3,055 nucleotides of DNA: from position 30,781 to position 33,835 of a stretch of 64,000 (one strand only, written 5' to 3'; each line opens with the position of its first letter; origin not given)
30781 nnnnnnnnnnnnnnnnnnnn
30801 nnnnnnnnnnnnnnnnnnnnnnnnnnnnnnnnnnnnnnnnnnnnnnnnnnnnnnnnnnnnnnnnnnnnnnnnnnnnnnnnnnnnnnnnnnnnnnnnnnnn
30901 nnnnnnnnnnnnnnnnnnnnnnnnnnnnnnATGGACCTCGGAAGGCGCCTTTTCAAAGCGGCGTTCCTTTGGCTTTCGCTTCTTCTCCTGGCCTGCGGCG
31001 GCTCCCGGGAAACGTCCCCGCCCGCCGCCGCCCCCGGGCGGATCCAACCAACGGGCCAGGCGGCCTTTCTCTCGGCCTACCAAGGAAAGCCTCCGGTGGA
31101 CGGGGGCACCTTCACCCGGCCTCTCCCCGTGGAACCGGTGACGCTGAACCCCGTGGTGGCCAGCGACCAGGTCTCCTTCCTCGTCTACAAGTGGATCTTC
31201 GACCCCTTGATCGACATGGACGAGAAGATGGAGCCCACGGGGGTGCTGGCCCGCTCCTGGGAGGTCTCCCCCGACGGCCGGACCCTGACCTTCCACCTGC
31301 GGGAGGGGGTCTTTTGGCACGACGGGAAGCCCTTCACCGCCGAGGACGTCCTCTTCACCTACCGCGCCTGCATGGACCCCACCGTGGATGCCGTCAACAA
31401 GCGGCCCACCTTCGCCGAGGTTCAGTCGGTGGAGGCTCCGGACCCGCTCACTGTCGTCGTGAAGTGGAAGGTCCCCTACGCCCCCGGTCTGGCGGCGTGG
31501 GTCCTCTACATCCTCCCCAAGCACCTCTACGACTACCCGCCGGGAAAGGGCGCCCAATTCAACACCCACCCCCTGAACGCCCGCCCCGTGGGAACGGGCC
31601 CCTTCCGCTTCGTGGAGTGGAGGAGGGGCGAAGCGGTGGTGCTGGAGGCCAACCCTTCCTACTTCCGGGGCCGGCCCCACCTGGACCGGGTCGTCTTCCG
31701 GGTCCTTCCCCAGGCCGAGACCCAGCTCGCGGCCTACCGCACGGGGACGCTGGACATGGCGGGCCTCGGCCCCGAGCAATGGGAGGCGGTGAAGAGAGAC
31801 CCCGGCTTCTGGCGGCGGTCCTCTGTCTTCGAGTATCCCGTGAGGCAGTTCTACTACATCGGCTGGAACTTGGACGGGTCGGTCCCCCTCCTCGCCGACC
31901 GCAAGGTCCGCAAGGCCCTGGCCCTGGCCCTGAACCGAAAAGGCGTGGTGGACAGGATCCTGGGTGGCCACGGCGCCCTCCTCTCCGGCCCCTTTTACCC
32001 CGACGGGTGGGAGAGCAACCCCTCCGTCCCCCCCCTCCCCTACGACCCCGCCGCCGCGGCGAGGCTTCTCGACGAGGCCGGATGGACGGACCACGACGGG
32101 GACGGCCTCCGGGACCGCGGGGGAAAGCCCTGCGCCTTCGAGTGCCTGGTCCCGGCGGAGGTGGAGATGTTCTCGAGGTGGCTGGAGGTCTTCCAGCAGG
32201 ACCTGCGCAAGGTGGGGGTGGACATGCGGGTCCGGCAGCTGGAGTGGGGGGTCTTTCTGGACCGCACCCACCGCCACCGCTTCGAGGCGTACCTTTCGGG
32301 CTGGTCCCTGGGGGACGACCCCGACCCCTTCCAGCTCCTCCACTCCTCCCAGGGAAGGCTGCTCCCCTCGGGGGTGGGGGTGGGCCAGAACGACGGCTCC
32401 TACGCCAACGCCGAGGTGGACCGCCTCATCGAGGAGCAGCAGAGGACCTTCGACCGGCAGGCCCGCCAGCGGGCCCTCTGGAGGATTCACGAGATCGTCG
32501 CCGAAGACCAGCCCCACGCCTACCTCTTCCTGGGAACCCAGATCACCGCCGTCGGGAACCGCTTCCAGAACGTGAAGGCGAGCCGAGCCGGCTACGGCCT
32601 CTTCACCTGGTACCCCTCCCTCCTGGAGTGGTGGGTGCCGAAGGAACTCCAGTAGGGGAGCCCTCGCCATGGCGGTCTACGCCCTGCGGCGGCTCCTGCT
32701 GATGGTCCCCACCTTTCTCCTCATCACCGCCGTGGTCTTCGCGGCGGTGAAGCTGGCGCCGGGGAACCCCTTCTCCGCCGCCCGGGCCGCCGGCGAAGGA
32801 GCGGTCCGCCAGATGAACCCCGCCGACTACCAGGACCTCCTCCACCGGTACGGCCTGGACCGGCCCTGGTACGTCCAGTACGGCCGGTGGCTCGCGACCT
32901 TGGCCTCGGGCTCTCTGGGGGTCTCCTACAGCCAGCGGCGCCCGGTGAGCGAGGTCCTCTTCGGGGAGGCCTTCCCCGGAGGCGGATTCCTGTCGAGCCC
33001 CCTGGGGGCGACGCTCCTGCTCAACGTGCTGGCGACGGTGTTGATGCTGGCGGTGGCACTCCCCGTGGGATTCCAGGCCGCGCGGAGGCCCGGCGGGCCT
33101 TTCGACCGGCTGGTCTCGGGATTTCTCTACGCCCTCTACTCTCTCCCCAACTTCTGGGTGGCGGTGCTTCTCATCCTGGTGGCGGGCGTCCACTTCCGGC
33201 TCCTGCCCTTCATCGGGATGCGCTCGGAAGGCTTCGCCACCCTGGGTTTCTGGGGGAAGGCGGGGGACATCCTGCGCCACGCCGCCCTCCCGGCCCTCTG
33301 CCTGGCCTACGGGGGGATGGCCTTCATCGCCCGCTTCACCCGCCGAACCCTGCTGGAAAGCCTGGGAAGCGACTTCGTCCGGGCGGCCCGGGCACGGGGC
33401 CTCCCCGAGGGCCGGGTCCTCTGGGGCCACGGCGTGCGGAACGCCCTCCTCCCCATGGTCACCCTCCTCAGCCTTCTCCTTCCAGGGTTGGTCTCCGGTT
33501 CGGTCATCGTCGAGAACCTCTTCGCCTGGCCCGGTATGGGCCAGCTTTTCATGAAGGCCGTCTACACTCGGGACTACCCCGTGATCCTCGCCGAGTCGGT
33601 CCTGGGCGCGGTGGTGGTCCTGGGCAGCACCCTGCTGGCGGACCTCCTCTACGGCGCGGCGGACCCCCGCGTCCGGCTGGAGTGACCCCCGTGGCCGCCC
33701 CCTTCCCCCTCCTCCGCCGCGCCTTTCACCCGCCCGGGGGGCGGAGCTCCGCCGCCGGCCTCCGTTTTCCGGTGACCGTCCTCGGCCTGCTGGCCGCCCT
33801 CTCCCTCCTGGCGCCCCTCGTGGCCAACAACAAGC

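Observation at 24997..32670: Giant ORF call is over-extended; true 1892-aa SBBP/PKD protein carries an alpha/beta-hydrolase-like domain with Asp at the nucleophile position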

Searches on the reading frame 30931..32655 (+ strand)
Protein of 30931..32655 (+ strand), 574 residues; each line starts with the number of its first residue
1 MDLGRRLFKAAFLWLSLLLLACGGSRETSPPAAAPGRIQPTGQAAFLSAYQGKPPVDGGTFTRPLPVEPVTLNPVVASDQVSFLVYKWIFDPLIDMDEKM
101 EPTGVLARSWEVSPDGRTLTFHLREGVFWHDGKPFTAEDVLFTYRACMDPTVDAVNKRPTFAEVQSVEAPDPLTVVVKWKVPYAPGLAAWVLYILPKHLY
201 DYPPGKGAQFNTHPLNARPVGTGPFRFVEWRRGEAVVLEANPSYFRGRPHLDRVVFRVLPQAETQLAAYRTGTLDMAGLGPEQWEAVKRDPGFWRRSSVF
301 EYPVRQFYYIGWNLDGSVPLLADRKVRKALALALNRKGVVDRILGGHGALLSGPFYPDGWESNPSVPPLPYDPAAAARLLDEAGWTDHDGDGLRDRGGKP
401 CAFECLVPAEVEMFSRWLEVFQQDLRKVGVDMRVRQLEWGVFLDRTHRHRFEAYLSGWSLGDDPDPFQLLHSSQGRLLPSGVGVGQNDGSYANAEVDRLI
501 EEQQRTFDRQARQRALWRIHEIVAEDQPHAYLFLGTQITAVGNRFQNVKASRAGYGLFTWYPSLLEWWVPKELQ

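Call 48: search_protein_families(library=pfam, proteins=[window:30931-32655:+], max_evalue=0.0001)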
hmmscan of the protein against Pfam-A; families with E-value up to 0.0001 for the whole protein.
window:30931-32655:+ (574 aa): 1 family
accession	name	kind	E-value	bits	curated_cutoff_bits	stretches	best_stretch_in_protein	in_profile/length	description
PF00496.27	SBP_bac_5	-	1.7e-93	314.1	32.4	1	102-470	2-357/368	Bacterial extracellular solute-binding proteins, family 5 Middle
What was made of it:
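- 30931..32655 (+): Divergent OppA-like lipoprotein gene (SBP_bac_5), first gene of an opp-type ABC operon. Pfam E 1.7e-93 (call 48).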

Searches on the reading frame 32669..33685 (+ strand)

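Call 48: search_protein_families(library=pfam, proteins=[window:32669-33685:+], max_evalue=0.0001)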
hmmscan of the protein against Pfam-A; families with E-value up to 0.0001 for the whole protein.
window:32669-33685:+ (338 aa): 1 family
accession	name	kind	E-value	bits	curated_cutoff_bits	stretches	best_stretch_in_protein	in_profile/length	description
PF00528.27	BPD_transp_1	-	6.8e-40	137.2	26.4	1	131-336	2-183/184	Binding-protein-dependent transport system inner membrane component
